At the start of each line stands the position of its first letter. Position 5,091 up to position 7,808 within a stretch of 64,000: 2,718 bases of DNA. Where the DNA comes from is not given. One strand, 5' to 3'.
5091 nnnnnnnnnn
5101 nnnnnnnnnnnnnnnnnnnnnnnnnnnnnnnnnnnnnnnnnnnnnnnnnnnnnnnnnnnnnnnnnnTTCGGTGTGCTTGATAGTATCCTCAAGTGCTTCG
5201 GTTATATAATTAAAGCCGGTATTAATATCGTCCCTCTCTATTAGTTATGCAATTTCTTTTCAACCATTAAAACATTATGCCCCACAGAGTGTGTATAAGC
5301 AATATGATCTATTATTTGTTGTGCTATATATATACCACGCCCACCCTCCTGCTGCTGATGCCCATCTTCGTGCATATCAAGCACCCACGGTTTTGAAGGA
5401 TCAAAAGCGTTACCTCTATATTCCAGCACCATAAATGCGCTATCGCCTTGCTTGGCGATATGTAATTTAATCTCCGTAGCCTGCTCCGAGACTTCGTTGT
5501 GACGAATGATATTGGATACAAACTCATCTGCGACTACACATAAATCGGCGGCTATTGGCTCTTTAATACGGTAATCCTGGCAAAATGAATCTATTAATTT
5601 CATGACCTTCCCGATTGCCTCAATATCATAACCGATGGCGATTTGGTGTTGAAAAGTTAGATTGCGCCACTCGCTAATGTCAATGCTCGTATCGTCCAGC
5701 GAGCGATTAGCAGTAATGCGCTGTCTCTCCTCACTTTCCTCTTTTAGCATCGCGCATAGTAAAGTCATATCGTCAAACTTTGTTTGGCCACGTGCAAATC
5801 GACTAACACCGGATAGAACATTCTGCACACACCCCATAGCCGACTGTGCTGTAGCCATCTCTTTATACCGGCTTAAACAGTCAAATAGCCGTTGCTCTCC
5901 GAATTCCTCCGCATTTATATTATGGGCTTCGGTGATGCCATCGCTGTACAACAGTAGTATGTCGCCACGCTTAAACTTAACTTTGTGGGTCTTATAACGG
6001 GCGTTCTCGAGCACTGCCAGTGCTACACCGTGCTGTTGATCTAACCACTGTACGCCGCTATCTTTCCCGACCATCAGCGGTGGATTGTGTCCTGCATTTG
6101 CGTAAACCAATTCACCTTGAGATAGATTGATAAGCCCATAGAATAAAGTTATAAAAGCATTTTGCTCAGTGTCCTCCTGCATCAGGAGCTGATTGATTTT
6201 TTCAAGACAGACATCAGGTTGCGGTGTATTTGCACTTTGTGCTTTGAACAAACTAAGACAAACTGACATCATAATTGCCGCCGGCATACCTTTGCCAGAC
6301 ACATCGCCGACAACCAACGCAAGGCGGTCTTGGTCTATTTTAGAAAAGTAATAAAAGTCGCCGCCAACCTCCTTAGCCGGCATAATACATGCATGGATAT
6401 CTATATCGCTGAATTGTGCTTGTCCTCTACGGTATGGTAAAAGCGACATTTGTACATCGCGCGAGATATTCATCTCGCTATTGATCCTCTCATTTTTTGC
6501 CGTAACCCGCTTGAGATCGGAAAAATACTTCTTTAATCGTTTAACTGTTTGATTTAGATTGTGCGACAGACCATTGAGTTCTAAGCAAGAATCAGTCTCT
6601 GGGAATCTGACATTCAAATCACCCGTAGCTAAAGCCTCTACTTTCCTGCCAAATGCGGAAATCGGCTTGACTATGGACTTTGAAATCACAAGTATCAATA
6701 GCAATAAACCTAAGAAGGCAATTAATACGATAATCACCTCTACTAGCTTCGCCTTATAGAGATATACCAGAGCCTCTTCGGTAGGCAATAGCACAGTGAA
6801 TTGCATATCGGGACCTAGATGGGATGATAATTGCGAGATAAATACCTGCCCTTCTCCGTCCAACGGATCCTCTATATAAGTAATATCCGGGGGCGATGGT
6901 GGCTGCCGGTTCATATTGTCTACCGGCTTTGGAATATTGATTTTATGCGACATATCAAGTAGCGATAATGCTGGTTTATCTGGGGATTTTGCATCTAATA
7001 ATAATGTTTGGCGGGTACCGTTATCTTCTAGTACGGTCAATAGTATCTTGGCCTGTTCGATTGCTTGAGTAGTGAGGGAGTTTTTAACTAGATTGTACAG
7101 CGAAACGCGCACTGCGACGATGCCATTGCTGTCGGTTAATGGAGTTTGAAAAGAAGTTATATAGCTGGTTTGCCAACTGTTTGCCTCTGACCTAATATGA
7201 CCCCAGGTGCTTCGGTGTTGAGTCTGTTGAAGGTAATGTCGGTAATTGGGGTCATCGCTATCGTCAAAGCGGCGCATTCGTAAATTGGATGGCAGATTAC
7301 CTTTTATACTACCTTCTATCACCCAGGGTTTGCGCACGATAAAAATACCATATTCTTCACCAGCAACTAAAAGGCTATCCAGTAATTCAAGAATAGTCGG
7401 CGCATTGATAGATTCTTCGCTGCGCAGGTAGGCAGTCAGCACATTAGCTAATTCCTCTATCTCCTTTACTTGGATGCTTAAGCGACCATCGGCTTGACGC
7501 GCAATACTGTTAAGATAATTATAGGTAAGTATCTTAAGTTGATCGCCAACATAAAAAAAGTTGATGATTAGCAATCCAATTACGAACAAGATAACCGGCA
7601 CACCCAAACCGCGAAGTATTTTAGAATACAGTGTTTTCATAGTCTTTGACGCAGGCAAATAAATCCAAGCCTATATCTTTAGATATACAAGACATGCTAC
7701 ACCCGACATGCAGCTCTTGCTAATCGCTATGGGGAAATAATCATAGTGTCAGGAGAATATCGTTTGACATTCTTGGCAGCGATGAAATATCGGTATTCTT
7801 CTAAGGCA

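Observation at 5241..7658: Sensor-PP2C phosphatase fused to an RsbW/BtrW-type serine kinase inside the T3SS operon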

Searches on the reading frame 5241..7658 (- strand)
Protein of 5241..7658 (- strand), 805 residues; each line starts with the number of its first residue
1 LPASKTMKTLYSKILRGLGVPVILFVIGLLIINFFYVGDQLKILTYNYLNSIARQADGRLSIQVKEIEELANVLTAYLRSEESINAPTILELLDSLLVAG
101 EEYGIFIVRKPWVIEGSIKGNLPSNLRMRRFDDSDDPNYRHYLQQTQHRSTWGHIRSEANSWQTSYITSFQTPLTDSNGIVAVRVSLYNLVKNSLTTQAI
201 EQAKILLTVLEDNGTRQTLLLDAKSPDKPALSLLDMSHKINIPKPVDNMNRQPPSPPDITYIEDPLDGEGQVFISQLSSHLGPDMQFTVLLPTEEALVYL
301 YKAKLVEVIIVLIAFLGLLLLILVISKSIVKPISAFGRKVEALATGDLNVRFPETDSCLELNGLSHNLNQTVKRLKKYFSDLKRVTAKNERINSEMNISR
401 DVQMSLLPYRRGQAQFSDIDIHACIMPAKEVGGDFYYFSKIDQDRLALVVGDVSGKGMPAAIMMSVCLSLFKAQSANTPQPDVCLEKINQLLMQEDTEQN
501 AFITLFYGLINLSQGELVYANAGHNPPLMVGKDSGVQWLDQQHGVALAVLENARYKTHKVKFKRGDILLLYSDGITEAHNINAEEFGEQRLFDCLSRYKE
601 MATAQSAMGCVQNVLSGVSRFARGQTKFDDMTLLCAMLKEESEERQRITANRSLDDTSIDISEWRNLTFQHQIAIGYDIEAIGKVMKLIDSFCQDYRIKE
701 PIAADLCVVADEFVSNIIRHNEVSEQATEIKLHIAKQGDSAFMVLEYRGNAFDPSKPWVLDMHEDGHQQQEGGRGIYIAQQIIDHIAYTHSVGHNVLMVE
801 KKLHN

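Call 5: search_protein_families(library=pfam, proteins=[window:5241-7658:-], max_evalue=0.01)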
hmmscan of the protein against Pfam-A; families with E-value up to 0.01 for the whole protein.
window:5241-7658:- (805 aa): 3 families
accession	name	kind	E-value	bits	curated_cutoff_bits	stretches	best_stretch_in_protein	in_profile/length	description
PF07228.17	SpoIIE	-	1.1e-48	166.2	25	1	443-636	2-189/192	Stage II sporulation protein E (SpoIIE)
PF13581.12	HATPase_c_2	-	2.5e-13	50.6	27.4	1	680-798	6-124/127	Histidine kinase-like ATPase domain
PF00672.30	HAMP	-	1.7e-07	31.9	25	1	325-376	2-52/53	HAMP domain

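Call 6: search_protein_families(library=ncbifam, proteins=[window:5241-7658:-], max_evalue=0.01)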
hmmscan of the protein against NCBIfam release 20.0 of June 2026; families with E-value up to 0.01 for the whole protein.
window:5241-7658:- (805 aa): 17 families
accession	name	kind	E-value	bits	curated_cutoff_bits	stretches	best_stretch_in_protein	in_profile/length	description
NF045505.1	RR_RssB_Pseudo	equivalog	1.2e-15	57.5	700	1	386-578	146-341/394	two-component system response regulator RssB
NF038263.1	prot_phos_SiaA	equivalog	1e-14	54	700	1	302-635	305-654/658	biofilm regulation protein phosphatase SiaA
TIGR02865.1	spore_II_E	equivalog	2.6e-10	39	490.8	1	428-636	563-761/764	stage II sporulation protein E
TIGR01386.1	cztS_silS_copS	subfamily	1.7e-05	24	292.55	1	285-384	144-243/457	heavy metal sensor histidine kinase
NF040691.1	MtrAB_MtrB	equivalog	3e-05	23.3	450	1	284-391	169-273/507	MtrAB system histidine kinase MtrB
NF052458.1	PhdiestGepA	equivalog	0.00014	20.2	1200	1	308-384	348-423/840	phosphodiesterase GepA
NF003144.0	PRK04069.1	equivalog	0.00019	20.9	145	1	705-799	42-140/161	anti-sigma B factor RsbW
NF008318.0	PRK11107.1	equivalog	0.00065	17.9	890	1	289-382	162-254/920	two-component sensor histidine kinase BarA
NF008184.0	PRK10935.1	equivalog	0.0014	17.4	553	1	311-392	158-240/565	nitrate/nitrite two-component system sensor histidine kinase NarQ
NF007345.0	PRK09835.1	subfamily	0.0019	16.9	423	1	302-380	184-260/482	Cu(+)/Ag(+) sensor histidine kinase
NF058645.1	MCPCtpMPsAe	equivalog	0.002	17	900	1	308-394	207-295/558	methyl-accepting chemotaxis protein CtpM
NF033092.0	HK_WalK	equivalog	0.0023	16.6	725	1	311-378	183-249/594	cell wall metabolism sensor histidine kinase WalK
NF045903.1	CuHisKinLciSLeg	equivalog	0.0028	17.1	700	1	314-387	71-144/357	copper-responsive two-component system sensor histidine kinase LciS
NF041045.1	RsbA_anti_sig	subfamily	0.0036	16.6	210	1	682-790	191-290/303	anti-sigma factor RsbA family regulatory protein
NF052314.1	T9SS_HK_PorY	subfamily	0.0047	16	350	0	287-385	116-214/418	PorY family sensor histidine kinase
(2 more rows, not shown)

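Call 7: find_homologous_proteins(query=window:5241-7658:-, max_evalue=0.00001)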
Query window:5241-7658:- (805 aa): 1720 proteins with E <= 0.00001 among 8000 candidates; the best 120 are listed.
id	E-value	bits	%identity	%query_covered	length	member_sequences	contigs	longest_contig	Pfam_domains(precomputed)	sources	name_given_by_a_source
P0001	0.0e+0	1749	97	100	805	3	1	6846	PF00672.31,PF13581.13,PF07228.18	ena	-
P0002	0.0e+0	1079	61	99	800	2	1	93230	PF13581.13,PF07228.18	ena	-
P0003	0.0e+0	1012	59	98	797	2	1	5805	PF00672.31,PF13581.13,PF07228.18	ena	-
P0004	4.2e-297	1006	58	99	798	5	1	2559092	PF13581.13,PF07228.18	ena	-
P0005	3.9e-296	1002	56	99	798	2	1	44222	PF00672.31,PF13581.13,PF07228.18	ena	-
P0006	6.5e-284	962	55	99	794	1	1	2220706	PF00672.31,PF13581.13,PF07228.18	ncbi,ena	-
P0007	1.1e-275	935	54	99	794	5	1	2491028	PF00672.31,PF13581.13,PF07228.18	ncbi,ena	-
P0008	1.7e-274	931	54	99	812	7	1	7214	PF00672.31,PF13581.13,PF07228.18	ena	-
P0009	2.3e-273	927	54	99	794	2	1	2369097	PF00672.31,PF13581.13,PF07228.18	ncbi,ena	-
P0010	2.4e-272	924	54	99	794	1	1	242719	PF00672.31,PF13581.13,PF07228.18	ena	-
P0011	1.2e-271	921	54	99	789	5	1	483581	PF00672.31,PF13581.13,PF07228.18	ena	-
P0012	1.3e-255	868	56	91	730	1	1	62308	PF00672.31,PF07228.18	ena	-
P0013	2.3e-246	838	50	97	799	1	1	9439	PF00672.31,PF13581.13,PF07228.18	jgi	-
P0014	2.3e-241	821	49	98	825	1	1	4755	PF00672.31,PF13581.13,PF07228.18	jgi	-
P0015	7.9e-62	228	36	43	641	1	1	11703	PF00672.31,PF17201.11,PF02743.25,PF22673.3,PF07228.18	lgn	-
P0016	1.3e-60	224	30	59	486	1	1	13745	PF00672.31,PF13581.13,PF02518.32,PF07228.18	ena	-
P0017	1.6e-58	217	31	54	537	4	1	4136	PF13581.13,PF00072.31,PF07228.18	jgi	jgi:sigma-B regulation protein RsbU (phosphoserine phosphatase)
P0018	2.4e-57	213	30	54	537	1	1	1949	PF13581.13,PF02518.32,PF00072.31,PF07228.18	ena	-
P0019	2.9e-57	213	35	42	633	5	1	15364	PF00672.31,PF02743.25,PF22673.3,PF07228.18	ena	-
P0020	5.5e-57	212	29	54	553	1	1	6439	PF13581.13,PF00072.31,PF07228.18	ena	-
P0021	9.8e-57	211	27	64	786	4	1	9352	PF00672.31,PF02743.25,PF22673.3,PF13581.13,PF02518.32,PF07228.18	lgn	-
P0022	1.4e-56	210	32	55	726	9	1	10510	PF13581.13,PF07228.18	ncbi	-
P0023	2.4e-56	210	30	62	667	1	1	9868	PF00672.31,PF13581.13,PF07228.18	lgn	-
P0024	2.8e-56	209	30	55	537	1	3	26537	PF13581.13,PF02518.32,PF00072.31,PF07228.18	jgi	-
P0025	4.7e-56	209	29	61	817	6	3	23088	PF00672.31,PF02743.25,PF13581.13,PF07228.18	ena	-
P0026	2.0e-55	207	29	59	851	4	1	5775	PF00672.31,PF02743.25,PF13581.13,PF02518.32,PF07228.18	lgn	-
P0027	2.1e-55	206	34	43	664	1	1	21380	PF00672.31,PF17201.11,PF02743.25,PF22673.3,PF07228.18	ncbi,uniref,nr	ncbi:MAG: SpoIIE family protein phosphatase [Desulfomonile tiedjei]|uniref:SpoIIE family protein pho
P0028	8.5e-55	204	33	43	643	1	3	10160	PF00672.31,PF17201.11,PF02743.25,PF22673.3,PF07228.18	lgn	-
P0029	1.3e-54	204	28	64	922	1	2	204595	PF13581.13,PF07694.18,PF07228.18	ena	-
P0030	1.3e-54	204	37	40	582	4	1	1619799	PF00672.31,PF07228.18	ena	-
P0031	2.2e-54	203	29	63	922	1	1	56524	PF13581.13,PF07694.18,PF07228.18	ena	-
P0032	2.2e-54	203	28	64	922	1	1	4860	PF13581.13,PF07694.18,PF07228.18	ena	-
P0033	3.0e-54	203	34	39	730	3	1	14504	PF02743.25,PF22673.3,PF07228.18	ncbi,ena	-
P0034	4.5e-54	202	29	64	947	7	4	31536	PF00672.31,PF13581.13,PF07694.18,PF07228.18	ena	-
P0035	8.0e-54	201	29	64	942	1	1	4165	PF13581.13,PF07694.18,PF07228.18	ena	-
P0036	8.3e-54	201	34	43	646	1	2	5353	PF00672.31,PF17201.11,PF02743.25,PF22673.3,PF07228.18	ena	-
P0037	8.3e-54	201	34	43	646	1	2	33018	PF00672.31,PF17201.11,PF02743.25,PF22673.3,PF07228.18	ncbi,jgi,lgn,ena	ncbi:MAG: SpoIIE family protein phosphatase [Chlorobium sp.]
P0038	9.8e-54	201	29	61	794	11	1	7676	PF00672.31,PF02743.25,PF22673.3,PF13581.13,PF07228.18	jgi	jgi:sigma-B regulation protein RsbU (phosphoserine phosphatase)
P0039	1.9e-53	200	27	61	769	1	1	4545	PF00672.31,PF02743.25,PF22673.3,PF13581.13,PF02518.32,PF07228.18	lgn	-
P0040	3.3e-53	199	29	55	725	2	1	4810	PF13581.13,PF02518.32,PF07228.18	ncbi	-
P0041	3.4e-53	199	28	64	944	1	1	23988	PF13581.13,PF07694.18,PF07228.18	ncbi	-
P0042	5.5e-53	198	32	46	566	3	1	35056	PF00672.31,PF07228.18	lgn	-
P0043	6.9e-53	198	33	47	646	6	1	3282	PF00672.31,PF02743.25,PF22673.3,PF07228.18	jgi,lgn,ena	jgi:sigma-B regulation protein RsbU (phosphoserine phosphatase)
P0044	7.4e-53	198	29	64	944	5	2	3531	PF13581.13,PF07694.18,PF07228.18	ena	-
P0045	7.7e-53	198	30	53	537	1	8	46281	PF13581.13,PF00072.31,PF07228.18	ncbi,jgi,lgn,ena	ncbi:SpoIIE family protein phosphatase [Pseudomonadota bacterium]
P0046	8.9e-53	198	26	60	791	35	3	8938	PF00672.31,PF17201.11,PF02743.25,PF22673.3,PF13581.13,PF08269.18,PF07228.18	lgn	-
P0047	1.0e-52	198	34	44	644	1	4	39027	PF00672.31,PF17201.11,PF02743.25,PF22673.3,PF08269.18,PF07228.18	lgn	-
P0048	1.6e-52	197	30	64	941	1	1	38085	PF13581.13,PF07694.18,PF07228.18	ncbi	-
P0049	2.5e-52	196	28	64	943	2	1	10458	PF13581.13,PF07694.18,PF07228.18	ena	-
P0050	3.1e-52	196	39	34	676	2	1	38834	PF17201.11,PF08269.18,PF07228.18,PF17200.11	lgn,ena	-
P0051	3.2e-52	196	28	64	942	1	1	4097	PF13581.13,PF07694.18,PF07228.18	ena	-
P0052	3.4e-52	196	34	44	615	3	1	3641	PF00672.31,PF02743.25,PF07228.18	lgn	-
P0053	5.5e-52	195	30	53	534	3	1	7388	PF13581.13,PF00072.31,PF07228.18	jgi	jgi:sigma-B regulation protein RsbU (phosphoserine phosphatase)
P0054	5.8e-52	195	33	43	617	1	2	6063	PF00672.31,PF17201.11,PF02743.25,PF07228.18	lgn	-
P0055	5.9e-52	195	33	43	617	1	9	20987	PF00672.31,PF17201.11,PF02743.25,PF07228.18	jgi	jgi:phosphoserine phosphatase RsbU/P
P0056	1.2e-51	194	35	42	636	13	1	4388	PF00672.31,PF02743.25,PF22673.3,PF07228.18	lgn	-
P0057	1.6e-51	194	28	56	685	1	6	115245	PF13581.13,PF02518.32,PF07228.18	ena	-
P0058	1.6e-51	194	35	39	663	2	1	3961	PF00672.31,PF02743.25,PF22673.3,PF07228.18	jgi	jgi:sigma-B regulation protein RsbU (phosphoserine phosphatase)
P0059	1.7e-51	194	36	38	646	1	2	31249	PF00672.31,PF02743.25,PF22673.3,PF07228.18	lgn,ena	-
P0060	2.0e-51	193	27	66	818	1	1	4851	PF00672.31,PF02743.25,PF13581.13,PF07228.18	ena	-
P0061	2.4e-51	193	28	64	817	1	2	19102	PF00672.31,PF02743.25,PF13581.13,PF07228.18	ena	-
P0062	3.0e-51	193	29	63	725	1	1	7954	PF00672.31,PF17201.11,PF02743.25,PF22673.3,PF07228.18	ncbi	-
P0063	3.2e-51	193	29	64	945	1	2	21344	PF13581.13,PF07694.18,PF07228.18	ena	-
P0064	3.2e-51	193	34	43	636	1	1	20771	PF00672.31,PF17201.11,PF02743.25,PF22673.3,PF07228.18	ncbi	-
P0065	4.5e-51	192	33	41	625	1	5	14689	PF00672.31,PF02743.25,PF07228.18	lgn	-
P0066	5.6e-51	192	28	56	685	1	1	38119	PF13581.13,PF02518.32,PF07228.18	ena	-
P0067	5.9e-51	192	38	36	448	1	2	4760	PF13185.13,PF01590.33,PF13492.13,PF07228.18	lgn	-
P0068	6.0e-51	192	26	78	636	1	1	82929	PF00672.31,PF02743.25,PF22673.3,PF07228.18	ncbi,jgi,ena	jgi:sigma-B regulation protein RsbU (phosphoserine phosphatase)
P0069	6.1e-51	192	33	43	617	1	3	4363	PF00672.31,PF17201.11,PF02743.25,PF07228.18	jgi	jgi:phosphoserine phosphatase RsbU/P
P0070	8.9e-51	191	28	64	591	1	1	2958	PF13581.13,PF07228.18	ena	-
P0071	1.4e-50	191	34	39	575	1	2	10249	PF00672.31,PF07228.18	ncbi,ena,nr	ncbi:SpoIIE family protein phosphatase [Candidatus Dependentiae bacterium]|nr:SpoIIE family protein 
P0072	1.7e-50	190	36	39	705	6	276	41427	PF00672.31,PF07228.18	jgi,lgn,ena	-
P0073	2.0e-50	190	28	74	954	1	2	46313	PF13581.13,PF07694.18,PF07228.18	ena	-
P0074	2.0e-50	190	32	41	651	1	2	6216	PF00672.31,PF02743.25,PF22673.3,PF07228.18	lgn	-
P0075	2.1e-50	190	33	43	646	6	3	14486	PF00672.31,PF02743.25,PF22673.3,PF07228.18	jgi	-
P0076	2.8e-50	190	35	39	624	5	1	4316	PF00672.31,PF02743.25,PF22673.3,PF07228.18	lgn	-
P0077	3.2e-50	189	28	67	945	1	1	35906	PF13581.13,PF07694.18,PF07228.18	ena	-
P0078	3.2e-50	189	28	64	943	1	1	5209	PF13581.13,PF07694.18,PF07228.18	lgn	-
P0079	3.4e-50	189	26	59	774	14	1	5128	PF00672.31,PF02743.25,PF22673.3,PF13581.13,PF07228.18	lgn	-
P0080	3.8e-50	189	27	64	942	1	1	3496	PF13581.13,PF07694.18,PF07228.18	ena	-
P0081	3.9e-50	189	27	64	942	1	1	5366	PF13581.13,PF07694.18,PF07228.18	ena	-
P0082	4.5e-50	189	29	64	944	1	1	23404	PF13581.13,PF07694.18,PF07228.18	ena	-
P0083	5.8e-50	188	29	53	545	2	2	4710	PF13581.13,PF02518.32,PF07228.18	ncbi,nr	ncbi:MAG TPA: SpoIIE family protein phosphatase, partial [Candidatus Ozemobacteraceae bacterium]|nr:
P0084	7.4e-50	188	34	39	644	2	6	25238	PF00672.31,PF02743.25,PF22673.3,PF07228.18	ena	-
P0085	7.9e-50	188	33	43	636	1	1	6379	PF00672.31,PF17201.11,PF02743.25,PF22673.3,PF07228.18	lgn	-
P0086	8.2e-50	188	33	46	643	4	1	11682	PF00672.31,PF17201.11,PF02743.25,PF22673.3,PF07228.18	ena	-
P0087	8.5e-50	188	31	42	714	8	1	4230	PF00672.31,PF17201.11,PF02743.25,PF22673.3,PF07228.18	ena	-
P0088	9.8e-50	188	26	59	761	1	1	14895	PF00672.31,PF02743.25,PF22673.3,PF13581.13,PF07228.18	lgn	-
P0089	1.2e-49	187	31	48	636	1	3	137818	PF00672.31,PF02743.25,PF22673.3,PF07228.18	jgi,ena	-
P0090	1.2e-49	187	31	48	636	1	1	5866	PF00672.31,PF02743.25,PF22673.3,PF07228.18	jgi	-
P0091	3.3e-49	186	34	41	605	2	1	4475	PF00672.31,PF17201.11,PF02743.25,PF07228.18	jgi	-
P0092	3.7e-49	186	29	52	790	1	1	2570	PF12860.14,PF13581.13,PF07228.18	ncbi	-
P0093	3.8e-49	186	32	44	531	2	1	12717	PF00672.31,PF17203.11,PF07228.18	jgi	jgi:serine phosphatase RsbU (regulator of sigma subunit)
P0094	5.5e-49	185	35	39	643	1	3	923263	PF00672.31,PF02743.25,PF22673.3,PF07228.18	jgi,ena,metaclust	metaclust:\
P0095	6.6e-49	185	34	44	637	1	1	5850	PF00672.31,PF02743.25,PF22673.3,PF07228.18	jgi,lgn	jgi:sigma-B regulation protein RsbU (phosphoserine phosphatase)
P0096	8.1e-49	185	28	53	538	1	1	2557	PF13581.13,PF00072.31,PF07228.18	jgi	jgi:sigma-B regulation protein RsbU (phosphoserine phosphatase)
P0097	8.4e-49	185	28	53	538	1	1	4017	PF13581.13,PF02518.32,PF00072.31,PF07228.18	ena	-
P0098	9.8e-49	184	33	42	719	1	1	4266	PF02743.25,PF22673.3,PF07228.18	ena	-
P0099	1.0e-48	184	31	41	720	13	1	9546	PF00672.31,PF02743.25,PF22673.3,PF07228.18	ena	-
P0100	1.1e-48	184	27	69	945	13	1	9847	PF13581.13,PF07694.18,PF07228.18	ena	-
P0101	1.2e-48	184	32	40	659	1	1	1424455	PF00672.31,PF02743.25,PF22673.3,PF07228.18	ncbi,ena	-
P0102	1.2e-48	184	29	51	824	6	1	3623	PF13581.13,PF07228.18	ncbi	-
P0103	1.3e-48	184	26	69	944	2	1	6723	PF13581.13,PF07694.18,PF07228.18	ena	-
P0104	1.5e-48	184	29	64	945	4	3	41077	PF13581.13,PF07694.18,PF07228.18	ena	-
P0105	1.7e-48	184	35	39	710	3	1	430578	PF00672.31,PF07228.18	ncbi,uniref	ncbi:PP2C family protein-serine/threonine phosphatase [Aquibaculum sediminis]|uniref:PP2C family pro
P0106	1.8e-48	184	33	40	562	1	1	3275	PF07228.18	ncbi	-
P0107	1.9e-48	183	35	39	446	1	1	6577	PF07228.18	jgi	-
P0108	2.4e-48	183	31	41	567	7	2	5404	PF00672.31,PF02743.25,PF07228.18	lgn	-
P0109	2.5e-48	183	28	64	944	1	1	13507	PF13581.13,PF07694.18,PF07228.18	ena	-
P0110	2.5e-48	183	33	40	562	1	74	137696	PF07228.18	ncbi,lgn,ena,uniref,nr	ncbi:MAG: PP2C family protein-serine/threonine phosphatase [Lachnospiraceae bacterium]|uniref:PP2C f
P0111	2.7e-48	183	33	40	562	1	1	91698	PF07228.18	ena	-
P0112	2.7e-48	183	33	40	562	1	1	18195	PF07228.18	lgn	-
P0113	2.7e-48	183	30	50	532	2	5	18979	PF13581.13,PF00072.31,PF07228.18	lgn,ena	-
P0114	2.7e-48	183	33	40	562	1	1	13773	PF07228.18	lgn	-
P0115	2.9e-48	183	33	40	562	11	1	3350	PF07228.18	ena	-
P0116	3.3e-48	183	26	65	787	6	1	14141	PF00672.31,PF02743.25,PF22673.3,PF13581.13,PF07228.18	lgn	-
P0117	3.4e-48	183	30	43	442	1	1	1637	PF00672.31,PF07228.18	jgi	jgi:sigma-B regulation protein RsbU (phosphoserine phosphatase)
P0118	3.5e-48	183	33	40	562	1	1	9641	PF07228.18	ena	-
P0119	3.5e-48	183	33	40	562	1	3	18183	PF07228.18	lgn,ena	-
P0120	4.5e-48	182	30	43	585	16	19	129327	PF00672.31,PF07228.18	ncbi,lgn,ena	-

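Call 9: find_related_loci(query=window:5241-7658:-, collection=genome_contigs, flank=10000)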
Query window:5241-7658:- (805 aa) in genome_contigs; peptide patterns used: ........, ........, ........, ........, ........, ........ (x = any residue, [..] = any of these).
20 stretches matched a pattern, but none encodes a relative of the query by tblastn (E <= 1e-3).

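Call 11: find_related_loci(query=A1, collection=genome_contigs, flank=10000)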
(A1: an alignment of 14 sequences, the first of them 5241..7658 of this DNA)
Query A1 (805 aa) in genome_contigs; peptide patterns used: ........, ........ (x = any residue, [..] = any of these).
600 stretches matched a pattern (row limit reached: there are more); 591 encode a relative of the query (tblastn E <= 1e-3); the best 80 are kept; 80 distinct loci.
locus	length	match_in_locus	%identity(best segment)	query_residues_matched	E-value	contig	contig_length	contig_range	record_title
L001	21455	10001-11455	29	298-799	3e-60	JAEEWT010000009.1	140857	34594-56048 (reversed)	MAG: Prevotella sp. isolate Tb.RUG.501 NODE_225_length_140857_cov_6.107291, whole genome shotgun sequence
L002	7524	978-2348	29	298-794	5e-58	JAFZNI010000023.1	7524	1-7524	MAG: Prevotella sp. isolate RGIG7923 Water_buffalos_Rumen-1__c66955, whole genome shotgun sequence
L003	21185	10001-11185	31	392-803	2e-56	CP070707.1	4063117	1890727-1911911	MAG: bacterium isolate bin522 chromosome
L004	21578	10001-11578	30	311-802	2e-54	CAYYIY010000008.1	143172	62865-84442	MAG TPA_asm: uncultured bacterium isolate binchicken_co135_188 genome assembly, contig: NODE_265_length_143172_cov_3.815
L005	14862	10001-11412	33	304-803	5e-51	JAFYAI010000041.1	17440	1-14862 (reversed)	MAG: Spirochaetales bacterium isolate RGIG6909 Sheep_Rumen-5__c405599, whole genome shotgun sequence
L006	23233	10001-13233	30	286-643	4e-50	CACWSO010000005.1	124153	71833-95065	MAG: uncultured Clostridiales bacterium isolate RUG10876 genome assembly, contig: RUG10876_asm_5, whole genome shotgun s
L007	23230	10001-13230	30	286-639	1e-49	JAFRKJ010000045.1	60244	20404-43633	MAG: Bacillota bacterium isolate RGIG2549 Goat_Jejunum-6__c94359, whole genome shotgun sequence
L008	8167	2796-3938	29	392-790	6e-49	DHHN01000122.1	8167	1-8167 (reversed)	MAG TPA_asm: bacterium UBP1_UBA4771 isolate UBA4771 UBA4771_contig_2249, whole genome shotgun sequence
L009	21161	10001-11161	28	382-803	1e-48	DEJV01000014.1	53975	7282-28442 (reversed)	MAG TPA_asm: Prevotella sp. UBA2739 UBA2739_contig_65, whole genome shotgun sequence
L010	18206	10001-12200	35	383-656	9e-50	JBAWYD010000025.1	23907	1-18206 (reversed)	MAG: Deltaproteobacteria bacterium isolate ELA080 MAG080_25, whole genome shotgun sequence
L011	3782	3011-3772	36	383-641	2e-48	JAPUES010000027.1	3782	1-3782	MAG: Sporomusaceae bacterium isolate labscale reactor_MAG31 NODE_11979_length_3782_cov_6.228334, whole genome shotgun se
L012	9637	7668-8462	39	392-666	5e-48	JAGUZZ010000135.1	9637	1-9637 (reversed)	MAG: bacterium isolate DeMMO6_31 c_000000099248, whole genome shotgun sequence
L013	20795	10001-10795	39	392-666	8e-48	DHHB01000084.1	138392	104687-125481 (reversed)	MAG TPA_asm: bacterium UBP1_UBA4783 isolate UBA4783 UBA4783_contig_7250, whole genome shotgun sequence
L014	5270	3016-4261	38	367-801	1e-52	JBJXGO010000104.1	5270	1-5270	MAG: Saprospiraceae bacterium isolate F1F2.bin.255 k127_6329768, whole genome shotgun sequence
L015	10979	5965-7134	29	385-804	3e-47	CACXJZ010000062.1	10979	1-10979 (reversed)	MAG: uncultured Prevotellaceae bacterium isolate RUG11337 genome assembly, contig: RUG11337_asm_62, whole genome shotgun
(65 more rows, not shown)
